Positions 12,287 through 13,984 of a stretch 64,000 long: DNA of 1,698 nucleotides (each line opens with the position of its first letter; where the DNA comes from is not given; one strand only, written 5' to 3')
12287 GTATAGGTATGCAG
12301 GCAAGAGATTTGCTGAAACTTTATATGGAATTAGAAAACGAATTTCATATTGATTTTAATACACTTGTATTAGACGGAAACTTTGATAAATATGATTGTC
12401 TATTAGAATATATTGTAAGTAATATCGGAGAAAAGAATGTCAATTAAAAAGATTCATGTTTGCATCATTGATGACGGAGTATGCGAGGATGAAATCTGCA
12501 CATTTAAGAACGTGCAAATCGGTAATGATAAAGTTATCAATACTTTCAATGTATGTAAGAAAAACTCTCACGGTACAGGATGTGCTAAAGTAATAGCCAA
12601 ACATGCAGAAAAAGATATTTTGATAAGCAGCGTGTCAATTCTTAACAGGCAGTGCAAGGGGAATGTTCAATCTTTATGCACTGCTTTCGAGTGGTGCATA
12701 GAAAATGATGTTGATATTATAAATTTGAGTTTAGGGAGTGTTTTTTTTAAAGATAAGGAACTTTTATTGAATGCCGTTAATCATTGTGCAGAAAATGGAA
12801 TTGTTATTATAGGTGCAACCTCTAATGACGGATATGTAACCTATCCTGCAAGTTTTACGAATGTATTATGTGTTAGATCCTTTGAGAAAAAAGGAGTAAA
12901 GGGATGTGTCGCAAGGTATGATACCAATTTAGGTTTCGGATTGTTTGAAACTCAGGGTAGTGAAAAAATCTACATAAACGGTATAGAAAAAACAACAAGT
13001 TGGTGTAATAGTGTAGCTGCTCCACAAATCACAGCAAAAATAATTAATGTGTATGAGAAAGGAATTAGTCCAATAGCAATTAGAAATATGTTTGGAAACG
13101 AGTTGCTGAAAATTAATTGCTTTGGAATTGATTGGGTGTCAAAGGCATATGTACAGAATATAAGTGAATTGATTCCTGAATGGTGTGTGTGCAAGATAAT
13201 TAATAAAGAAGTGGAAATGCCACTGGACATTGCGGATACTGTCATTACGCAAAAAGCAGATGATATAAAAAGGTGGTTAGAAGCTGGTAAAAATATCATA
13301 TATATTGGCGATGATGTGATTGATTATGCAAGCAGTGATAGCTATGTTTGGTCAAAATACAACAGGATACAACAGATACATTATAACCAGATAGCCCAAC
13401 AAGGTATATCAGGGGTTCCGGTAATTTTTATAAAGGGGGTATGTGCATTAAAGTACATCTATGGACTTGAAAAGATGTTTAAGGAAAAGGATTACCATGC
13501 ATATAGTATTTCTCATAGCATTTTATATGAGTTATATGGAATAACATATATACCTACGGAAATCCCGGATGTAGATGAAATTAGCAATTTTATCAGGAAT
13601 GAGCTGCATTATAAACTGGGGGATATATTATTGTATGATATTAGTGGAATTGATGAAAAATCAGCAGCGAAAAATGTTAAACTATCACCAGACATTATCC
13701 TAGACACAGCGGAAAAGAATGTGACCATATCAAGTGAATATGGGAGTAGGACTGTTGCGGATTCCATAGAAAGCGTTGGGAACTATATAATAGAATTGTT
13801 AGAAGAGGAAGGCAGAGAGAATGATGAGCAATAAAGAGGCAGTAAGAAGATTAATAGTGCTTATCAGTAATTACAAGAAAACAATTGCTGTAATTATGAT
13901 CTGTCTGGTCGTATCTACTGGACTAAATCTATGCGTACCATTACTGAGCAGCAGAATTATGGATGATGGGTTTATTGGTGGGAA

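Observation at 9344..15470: Compact radical SAM/SPASM RiPP cluster with a Cys-rich precursor and three poorly understood partner proteins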

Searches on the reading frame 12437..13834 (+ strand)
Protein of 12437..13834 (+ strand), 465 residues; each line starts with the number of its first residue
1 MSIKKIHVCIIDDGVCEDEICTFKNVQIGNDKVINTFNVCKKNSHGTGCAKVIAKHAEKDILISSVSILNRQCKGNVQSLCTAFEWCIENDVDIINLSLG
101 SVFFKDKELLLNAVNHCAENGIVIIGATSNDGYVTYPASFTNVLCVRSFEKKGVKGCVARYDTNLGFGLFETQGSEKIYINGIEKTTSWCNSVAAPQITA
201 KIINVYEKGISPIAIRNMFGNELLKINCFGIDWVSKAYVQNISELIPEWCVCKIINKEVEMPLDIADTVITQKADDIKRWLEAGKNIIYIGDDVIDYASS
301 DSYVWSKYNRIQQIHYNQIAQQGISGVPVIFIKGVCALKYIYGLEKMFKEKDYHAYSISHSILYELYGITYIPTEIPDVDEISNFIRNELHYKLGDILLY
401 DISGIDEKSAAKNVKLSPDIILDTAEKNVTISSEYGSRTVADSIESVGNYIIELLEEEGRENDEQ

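Call 3: search_protein_families(library=ncbifam, proteins=[window:12437-13834:+], max_evalue=0.01)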
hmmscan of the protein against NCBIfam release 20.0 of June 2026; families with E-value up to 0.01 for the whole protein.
window:12437-13834:+ (465 aa): 3 families
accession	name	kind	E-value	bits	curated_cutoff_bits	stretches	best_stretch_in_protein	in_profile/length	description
NF049966.1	QH_SP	equivalog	3.1e-23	82.3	165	1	8-149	2-143/219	subtilisin-like serine protease QhpE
TIGR03921.1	T7SS_mycosin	equivalog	1.1e-11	44.5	278.75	1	6-154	15-187/353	type VII secretion-associated serine protease mycosin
TIGR03895.1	protease_PatA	subfamily_domain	4.6e-07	29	421.05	1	79-153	45-123/606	PatA/PatG family cyanobactin maturation protease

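Call 4: search_protein_families(library=pfam, proteins=[window:12437-13834:+], max_evalue=0.01)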
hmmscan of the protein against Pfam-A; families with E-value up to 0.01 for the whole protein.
window:12437-13834:+ (465 aa): 1 family
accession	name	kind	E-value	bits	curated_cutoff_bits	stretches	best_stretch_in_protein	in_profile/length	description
PF00082.27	Peptidase_S8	-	2.9e-12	47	21.8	1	4-157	2-182/288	Subtilase family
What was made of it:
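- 12437..13834 (+): Cytoplasmic S8 serine peptidase (residues 1 to ~235) fused to a TIGR04066-like C-terminal domain (~260-410 and beyond). PF00082 hit; the best NCBIfam hit is QhpE (calls 3, 4).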

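Call 25: search_solved_structures(query=window:12437-13834:+, max_evalue=1, show_alignments=1)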
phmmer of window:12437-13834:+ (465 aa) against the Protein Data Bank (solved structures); distinct sequences matched with E-value up to 1: 81 (the best 60 are shown).
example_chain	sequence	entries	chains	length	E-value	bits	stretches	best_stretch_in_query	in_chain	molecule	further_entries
5arb_A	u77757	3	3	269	3.9e-10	42.2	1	63-223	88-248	SUBTILISIN SAVINASE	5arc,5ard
1ah2_A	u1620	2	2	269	8.6e-10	41.1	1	63-221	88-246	SERINE PROTEASE PB92 | SUBTILISIN SAVINASE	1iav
1gci_A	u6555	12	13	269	8.9e-10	41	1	63-221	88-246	SUBTILISIN | Subtilisin Savinase | SAVINASE (TM)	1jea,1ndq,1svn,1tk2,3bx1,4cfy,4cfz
1mpt_A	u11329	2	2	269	1.2e-09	40.6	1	63-168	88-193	M-PROTEASE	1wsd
7am5_A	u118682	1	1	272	1.2e-09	40.6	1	6-151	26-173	Subtilisin BPN'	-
7am3_A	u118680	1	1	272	1.2e-09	40.6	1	6-151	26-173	Subtilisin BPN'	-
7am4_A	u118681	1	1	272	1.2e-09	40.6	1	6-151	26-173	Subtilisin BPN'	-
7am6_A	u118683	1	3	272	1.3e-09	40.5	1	6-151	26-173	Subtilisin BPN'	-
7am7_A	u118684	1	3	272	1.3e-09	40.5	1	6-151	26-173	Subtilisin BPN'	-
6ube_S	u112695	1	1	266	1.6e-09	40.2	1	26-151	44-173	SUBTILISIN BPN'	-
3f49_S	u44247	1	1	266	1.6e-09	40.1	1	41-151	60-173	Subtilisin BPN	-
3bgo_S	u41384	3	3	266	1.6e-09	40.1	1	41-151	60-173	Subtilisin BPN'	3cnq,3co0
6u9l_S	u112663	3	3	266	1.7e-09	40.1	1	6-151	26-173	SUBTILISIN BPN'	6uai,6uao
1st3_A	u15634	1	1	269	2.8e-09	39.4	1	63-221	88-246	SUBTILISIN BL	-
7am8_A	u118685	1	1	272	2.8e-09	39.4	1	6-151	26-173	Subtilisin BPN'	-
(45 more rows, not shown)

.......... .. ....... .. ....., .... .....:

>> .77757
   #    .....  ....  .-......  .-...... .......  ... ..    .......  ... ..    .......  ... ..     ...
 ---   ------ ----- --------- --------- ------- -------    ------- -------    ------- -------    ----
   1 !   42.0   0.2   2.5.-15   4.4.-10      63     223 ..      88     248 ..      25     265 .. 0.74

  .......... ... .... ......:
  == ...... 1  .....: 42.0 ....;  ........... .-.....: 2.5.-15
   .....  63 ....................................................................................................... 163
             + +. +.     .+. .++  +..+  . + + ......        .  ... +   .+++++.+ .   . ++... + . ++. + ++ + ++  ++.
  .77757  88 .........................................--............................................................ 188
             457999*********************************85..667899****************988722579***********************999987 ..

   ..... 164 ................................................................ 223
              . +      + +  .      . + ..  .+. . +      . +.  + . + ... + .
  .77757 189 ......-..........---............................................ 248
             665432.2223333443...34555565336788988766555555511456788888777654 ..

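Call 30: find_homologous_proteins(query=window:12437-13834:+, max_evalue=0.001)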
Query window:12437-13834:+ (465 aa): 99 proteins with E <= 0.001 among 8000 candidates.
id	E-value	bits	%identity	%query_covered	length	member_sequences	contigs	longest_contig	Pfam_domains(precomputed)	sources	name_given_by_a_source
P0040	0.0e+0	1046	100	100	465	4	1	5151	PF00082.28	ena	-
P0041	0.0e+0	1012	96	100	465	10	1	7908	PF00082.28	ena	-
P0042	1.6e-289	978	93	100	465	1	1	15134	PF00082.28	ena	-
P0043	1.1e-284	962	91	100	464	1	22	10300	PF00082.28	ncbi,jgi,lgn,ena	-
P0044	7.4e-280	946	90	100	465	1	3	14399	PF00082.28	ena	-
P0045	5.5e-279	943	89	100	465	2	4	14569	PF00082.28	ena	-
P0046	1.0e-275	933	88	100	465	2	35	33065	PF00082.28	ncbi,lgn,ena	-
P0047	2.8e-275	931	88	100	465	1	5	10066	PF00082.28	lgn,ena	-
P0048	1.3e-274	929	88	100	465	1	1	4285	PF00082.28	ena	-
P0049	1.2e-273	926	88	100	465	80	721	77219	PF00082.28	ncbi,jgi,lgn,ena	jgi:hypothetical protein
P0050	1.6e-273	925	88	100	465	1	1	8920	PF00082.28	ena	-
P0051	2.6e-273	925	87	100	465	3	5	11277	PF00082.28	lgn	-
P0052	4.7e-273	924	87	100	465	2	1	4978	PF00082.28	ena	-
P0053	2.1e-270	915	85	100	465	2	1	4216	PF00082.28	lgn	-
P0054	1.7e-269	912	86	100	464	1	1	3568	PF00082.28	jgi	jgi:hypothetical protein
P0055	1.4e-268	909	86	100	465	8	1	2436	PF00082.28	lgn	-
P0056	1.7e-265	899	84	100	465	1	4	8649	PF00082.28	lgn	-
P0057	2.9e-264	895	86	100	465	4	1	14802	PF00082.28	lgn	-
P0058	3.6e-258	875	84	100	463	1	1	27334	PF00082.28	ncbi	-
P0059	4.2e-255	865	81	100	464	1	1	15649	PF00082.28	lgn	-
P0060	2.7e-251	852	81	100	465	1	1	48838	PF00082.28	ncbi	-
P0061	1.0e-250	850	80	100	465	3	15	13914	PF00082.28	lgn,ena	-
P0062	1.8e-249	846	80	100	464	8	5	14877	PF00082.28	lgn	-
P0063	6.4e-245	831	79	100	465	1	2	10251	PF00082.28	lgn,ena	-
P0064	7.6e-243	824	78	100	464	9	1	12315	PF00082.28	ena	-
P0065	4.7e-242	822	78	100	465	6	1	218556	PF00082.28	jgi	-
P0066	5.1e-237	805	75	100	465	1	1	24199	PF00082.28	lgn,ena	-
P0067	9.1e-224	761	87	82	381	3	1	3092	PF00082.28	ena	-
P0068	1.9e-222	757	72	100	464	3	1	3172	PF00082.28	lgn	-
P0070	5.3e-204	696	83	78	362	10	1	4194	PF00082.28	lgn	-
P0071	9.7e-190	649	64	98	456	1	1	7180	PF00082.28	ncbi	-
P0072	4.3e-187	640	63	98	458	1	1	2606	PF00082.28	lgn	-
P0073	3.3e-184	631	63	98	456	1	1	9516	PF00082.28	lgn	-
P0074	3.6e-143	496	76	62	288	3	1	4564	PF00082.28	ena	-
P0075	1.2e-100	355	39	98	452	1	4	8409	PF00082.28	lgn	-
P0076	2.8e-96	341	37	99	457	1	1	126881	PF00082.28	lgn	-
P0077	1.2e-92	329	38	98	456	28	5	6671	PF00082.28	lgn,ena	-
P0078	7.6e-44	168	29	89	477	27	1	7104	PF00082.28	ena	-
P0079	3.0e-42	163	30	89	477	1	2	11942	PF00082.28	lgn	-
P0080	4.7e-41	159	29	99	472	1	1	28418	PF00082.28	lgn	-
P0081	4.9e-41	159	28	99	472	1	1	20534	PF00082.28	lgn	-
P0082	7.6e-41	158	28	94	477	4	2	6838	PF00082.28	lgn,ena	-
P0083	1.1e-40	158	30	77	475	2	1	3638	PF00082.28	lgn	-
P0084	1.2e-40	158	28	100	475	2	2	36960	PF00082.28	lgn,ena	-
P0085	1.8e-40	157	30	99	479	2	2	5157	PF00082.28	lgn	-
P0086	1.9e-40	157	29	89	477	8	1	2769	PF00082.28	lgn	-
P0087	2.1e-40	157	29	89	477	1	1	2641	PF00082.28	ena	-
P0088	2.1e-40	157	29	89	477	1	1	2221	PF00082.28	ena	-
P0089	3.2e-40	156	31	85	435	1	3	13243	PF00082.28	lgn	-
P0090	8.6e-40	155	31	85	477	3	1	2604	PF00082.28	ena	-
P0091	4.8e-38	149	29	83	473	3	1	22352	PF00082.28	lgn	-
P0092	2.0e-36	144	29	89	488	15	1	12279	PF00082.28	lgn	-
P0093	3.0e-36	143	32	80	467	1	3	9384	PF00082.28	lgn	-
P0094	1.8e-35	141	29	86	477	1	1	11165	PF00082.28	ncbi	-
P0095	5.7e-35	139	29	95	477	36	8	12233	PF00082.28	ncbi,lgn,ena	-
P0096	9.5e-32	128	29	80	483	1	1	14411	PF00082.28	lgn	-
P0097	8.5e-29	119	29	76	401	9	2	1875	PF00082.28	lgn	-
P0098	5.2e-28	116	29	80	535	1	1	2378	PF00082.28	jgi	jgi:hypothetical protein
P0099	1.5e-27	114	30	87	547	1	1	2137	PF00082.28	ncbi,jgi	jgi:hypothetical protein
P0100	1.7e-25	108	28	80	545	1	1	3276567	PF00082.28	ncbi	ncbi:UNVERIFIED_CONTAM: subtilase family protein [Acetivibrio alkalicellulosi]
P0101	9.6e-25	105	27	86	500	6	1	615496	PF00082.28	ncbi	ncbi:S8 family serine peptidase [Clostridium senegalense]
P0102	1.6e-24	105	39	43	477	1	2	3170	PF00082.28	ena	-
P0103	1.6e-24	105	27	89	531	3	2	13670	PF00082.28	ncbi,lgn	-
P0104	2.0e-24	104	33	44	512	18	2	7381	PF00082.28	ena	-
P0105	5.4e-24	103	36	43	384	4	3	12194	PF00082.28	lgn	-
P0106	7.8e-24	102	31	54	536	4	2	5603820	PF00082.28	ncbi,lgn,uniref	ncbi:S8 family serine peptidase [Paenibacillus sp. FSL R10-2782]|uniref:S8 family serine peptidase n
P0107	3.3e-22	97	34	43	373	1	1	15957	PF00082.28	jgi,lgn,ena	-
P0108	4.6e-22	96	29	89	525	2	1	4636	PF00082.28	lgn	-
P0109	7.6e-22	96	35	45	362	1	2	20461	PF00082.28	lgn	-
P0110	1.3e-21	95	28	82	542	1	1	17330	PF00082.28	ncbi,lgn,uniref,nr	ncbi:S8 family serine peptidase [Paramaledivibacter caminithermalis]|uniref:Subtilase family protein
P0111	5.5e-21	93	35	43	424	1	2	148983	PF00082.28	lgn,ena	-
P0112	6.8e-21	93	36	44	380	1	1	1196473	PF00082.28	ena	-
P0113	7.3e-21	92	27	89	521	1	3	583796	PF00082.28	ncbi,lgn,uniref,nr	ncbi:S8 family serine peptidase [Clostridium sp. CMCC3677]|uniref:S8 family serine peptidase n=1 Tax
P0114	8.8e-21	92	36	43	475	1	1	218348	PF00082.28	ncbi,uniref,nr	ncbi:S8 family serine peptidase [Paenibacillus albidus]|uniref:S8 family serine peptidase n=1 Tax=Pa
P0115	1.6e-20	91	31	50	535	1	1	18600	PF00082.28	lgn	-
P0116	1.8e-20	91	29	85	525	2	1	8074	PF00082.28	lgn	-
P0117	3.0e-20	90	29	76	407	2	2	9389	PF00082.28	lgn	-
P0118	6.4e-20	89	34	43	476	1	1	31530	PF00082.28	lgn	-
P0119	1.4e-19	88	29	80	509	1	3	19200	PF00082.28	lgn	-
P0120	4.9e-19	86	35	45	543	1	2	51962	PF00082.28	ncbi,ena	-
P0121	5.6e-19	86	33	36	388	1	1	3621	PF00082.28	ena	-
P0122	8.8e-18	82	38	42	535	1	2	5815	PF00082.28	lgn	-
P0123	2.7e-17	81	33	43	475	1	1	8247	PF00082.28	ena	-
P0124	7.5e-17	79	30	43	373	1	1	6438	PF00082.28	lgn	-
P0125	1.0e-16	79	33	45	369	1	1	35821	PF00082.28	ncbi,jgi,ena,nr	ncbi:MAG: S8 family serine peptidase [Clostridiales bacterium]|nr:S8 family serine peptidase [Clostr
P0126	3.7e-16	77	35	42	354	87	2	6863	PF00082.28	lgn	-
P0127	4.9e-16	77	35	34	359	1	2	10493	PF00082.28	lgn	-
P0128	7.2e-16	76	35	42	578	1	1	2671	PF00005.34,PF00082.28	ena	-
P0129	9.7e-16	76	33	44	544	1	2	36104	PF00082.28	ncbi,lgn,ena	-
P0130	9.2e-15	72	33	42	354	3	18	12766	PF00082.28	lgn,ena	-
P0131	2.1e-10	58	30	45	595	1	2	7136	PF07755.18,PF00082.28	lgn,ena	-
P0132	3.4e-9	54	31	42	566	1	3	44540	PF00082.28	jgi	-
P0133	1.2e-8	52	28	48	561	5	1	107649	PF13205.13,PF00082.28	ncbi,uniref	ncbi:S8 family serine peptidase [Pseudobacillus sp. 179-B 2D1 NHS]|uniref:S8 family serine peptidase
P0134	4.0e-6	44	31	30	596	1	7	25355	PF07755.18,PF00082.28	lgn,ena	-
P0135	5.4e-6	43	24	43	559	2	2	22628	PF00404.25,PF13287.13,PF13290.14,PF00082.28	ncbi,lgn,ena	-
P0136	1.1e-5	42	34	31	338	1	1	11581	PF00082.28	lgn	-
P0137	8.3e-5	40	29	33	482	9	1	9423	PF00082.28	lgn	-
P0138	1.7e-4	39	26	57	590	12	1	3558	PF07755.18,PF00082.28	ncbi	-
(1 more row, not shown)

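Call 34: search_protein_families(library=pfam, proteins=[P0131], max_evalue=10)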
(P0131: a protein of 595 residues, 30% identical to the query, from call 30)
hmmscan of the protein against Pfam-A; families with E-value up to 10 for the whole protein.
P0131 (595 aa): 2 families
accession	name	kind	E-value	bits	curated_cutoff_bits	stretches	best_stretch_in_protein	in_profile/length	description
PF00082.27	Peptidase_S8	-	3.1e-15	56.7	21.8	1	2-198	2-255/288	Subtilase family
PF07755.17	DUF1611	-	3.6e-08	33.5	25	1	375-506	6-124/201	Domain of unknown function (DUF1611_C) P-loop domain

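Call 46: predict_structure(alignment_id=A2)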
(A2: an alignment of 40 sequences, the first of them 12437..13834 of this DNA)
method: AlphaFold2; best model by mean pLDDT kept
length: 465 residues; sequences in the alignment: 40
mean_pLDDT: 88.8   pTM: 0.89
mean pLDDT of the five models: 88.8, 88.7, 88.3, 86.6, 85.0
residues with pLDDT >= 90: 303; 70-90: 129; 50-70: 25; < 50: 8
segments of 3 or more residues with pLDDT < 50: 462-465
pLDDT, mean of each block of 10 residues (from residue 1): 79 90 89 72 85 95 93 88 97 95 95 95 94 93 93 83 82 86 84 93 92 86 78 92 91 74 79 92 93 88 93 85 75 97 96 96 96 91 92 94 94 92 95 93 93 78 44
secondary structure, 60 per line:
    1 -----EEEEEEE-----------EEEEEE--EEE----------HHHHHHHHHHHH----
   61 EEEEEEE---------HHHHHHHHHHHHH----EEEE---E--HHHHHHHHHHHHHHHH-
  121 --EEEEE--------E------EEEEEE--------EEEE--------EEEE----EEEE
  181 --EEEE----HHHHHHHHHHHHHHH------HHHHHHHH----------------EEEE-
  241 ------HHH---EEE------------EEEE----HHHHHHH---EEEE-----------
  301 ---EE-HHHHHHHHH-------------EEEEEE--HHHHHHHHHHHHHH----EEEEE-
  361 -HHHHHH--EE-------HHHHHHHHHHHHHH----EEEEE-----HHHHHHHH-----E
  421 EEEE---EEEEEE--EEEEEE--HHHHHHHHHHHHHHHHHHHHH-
elements in order: E6-12 E24-29 E32-34 H45-56 E61-67 H77-89 E94-97 H104-119 E123-127 E143-148 E157-160 E169-172 E177-180 E183-186 H191-205 H212-219 E236-239 E253-255 E268-271 H276-282 E286-289 H307-315 E329-334 H337-350 E355-359 H362-367 H379-392 E397-401 H407-414 E420-424 E428-433 E436-441 H444-464

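Call 50: fold_search(model_id=the predicted structure, library=pdb)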
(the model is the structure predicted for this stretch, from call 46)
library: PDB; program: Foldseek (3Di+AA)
matches with E <= 10: 1383; with E <= 0.001: 186
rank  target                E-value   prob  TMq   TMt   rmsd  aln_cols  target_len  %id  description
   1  1mee_A                1.6e-10  1.00  0.37  0.60   4.3       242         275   18  THE COMPLEX BETWEEN THE SUBTILISIN FROM A MESOPHILIC BACTERIUM AND THE LEECH INHIBITOR EGLIN-C (released 1992-10-15)
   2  3bgo_S                2.2e-10  1.00  0.38  0.64   4.4       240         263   18  Azide complex of Engineered Subtilisin SUBT_BACAM (released 2008-06-03)
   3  6u9l                  2.4e-10  1.00  0.37  0.62   4.8       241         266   20  Imidazole-triggered RAS-specific subtilisin SUBT_BACAM (released 2020-09-16)
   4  5ox2_A                2.7e-10  1.00  0.36  0.60   4.4       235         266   18  Crystal structure of thymoligase, a substrate-tailored peptiligase variant (released 2018-01-10)
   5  7am6_A                3.4e-10  1.00  0.35  0.59   4.1       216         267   19  Crystal structure of Peptiligase mutant - L217H/M222P/A225N/F189W (released 2021-02-17)
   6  6pak_A                3.4e-10  1.00  0.36  0.58   4.6       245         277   18  Insight into subtilisin E-S7 cleavage pattern based on crystal structure and hydrolysates peptide analysis (released 2019-10-23)
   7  4dww                  3.6e-10  1.00  0.34  0.54   5.2       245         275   18  Crystal Structure of Nattokinase from Bacillus subtilis natto (released 2012-03-14)
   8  7am6_B                4.1e-10  1.00  0.37  0.61   4.8       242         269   18  Crystal structure of Peptiligase mutant - L217H/M222P/A225N/F189W (released 2021-02-17)
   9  6ube_S                4.3e-10  1.00  0.37  0.62   4.7       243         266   19  Azide-triggered subtilisin SUBT_BACAM complexed with the peptide LFRAL (released 2020-09-16)
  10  3cnq_S                5.4e-10  1.00  0.35  0.60   4.2       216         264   20  Prosubtilisin Substrate Complex of Subtilisin SUBT_BACAM (released 2008-05-06)
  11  1mpt                  5.7e-10  1.00  0.34  0.56   5.5       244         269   20  CRYSTAL STRUCTURE OF A NEW ALKALINE SERINE PROTEASE (M-PROTEASE) FROM BACILLUS SP. KSM-K16 (released 1994-06-22)
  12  1ak9                  6.0e-10  1.00  0.37  0.60   4.9       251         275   19  SUBTILISIN MUTANT 8321 (released 1997-11-12)
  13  1gnv                  8.0e-10  1.00  0.38  0.64   4.6       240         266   20  CALCIUM INDEPENDENT SUBTILISIN BPN' MUTANT (released 2002-06-24)
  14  1ubn                  8.0e-10  1.00  0.35  0.58   4.9       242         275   18  SELENOSUBTILISIN BPN (released 1999-06-08)
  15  7am3                  8.4e-10  1.00  0.37  0.61   4.7       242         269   19  Crystal structure of Peptiligase mutant - M222P (released 2021-02-17)
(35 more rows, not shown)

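Call 91: find_encoding_contigs(protein=P0106, flank=9000, max_places=1)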
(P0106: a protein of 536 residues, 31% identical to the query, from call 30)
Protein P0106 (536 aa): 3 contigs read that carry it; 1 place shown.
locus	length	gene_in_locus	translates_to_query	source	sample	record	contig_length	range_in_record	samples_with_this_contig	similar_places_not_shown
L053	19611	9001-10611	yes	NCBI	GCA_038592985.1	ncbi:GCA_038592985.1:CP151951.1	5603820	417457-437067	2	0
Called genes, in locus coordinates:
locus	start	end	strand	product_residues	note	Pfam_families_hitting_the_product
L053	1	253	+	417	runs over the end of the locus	PF13531:SBP_bac_11 (faint), PF01547:SBP_bac_1, PF13416:SBP_bac_8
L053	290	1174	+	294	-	PF00528:BPD_transp_1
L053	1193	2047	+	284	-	PF00528:BPD_transp_1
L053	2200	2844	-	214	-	-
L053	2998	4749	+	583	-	PF00664:ABC_membrane, PF13304:AAA_21 (faint), PF00005:ABC_tran, PF02463:SMC_N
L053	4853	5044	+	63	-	-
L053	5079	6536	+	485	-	PF04055:Radical_SAM, PF13353:Fer4_12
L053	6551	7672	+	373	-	-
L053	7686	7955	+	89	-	-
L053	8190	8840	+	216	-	-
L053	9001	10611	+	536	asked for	PF00082:Peptidase_S8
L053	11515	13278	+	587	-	PF00884:Sulfatase, PF02995:DUF229 (weak), PF16347:SGSH_C (faint)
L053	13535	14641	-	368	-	PF01408:GFO_IDH_MocA, PF03447:NAD_binding_3 (weak), PF02894:GFO_IDH_MocA_C, PF22725:GFO_IDH_MocA_C3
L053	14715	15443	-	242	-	PF06283:ThuA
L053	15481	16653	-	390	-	PF01408:GFO_IDH_MocA, PF02894:GFO_IDH_MocA_C, PF22725:GFO_IDH_MocA_C3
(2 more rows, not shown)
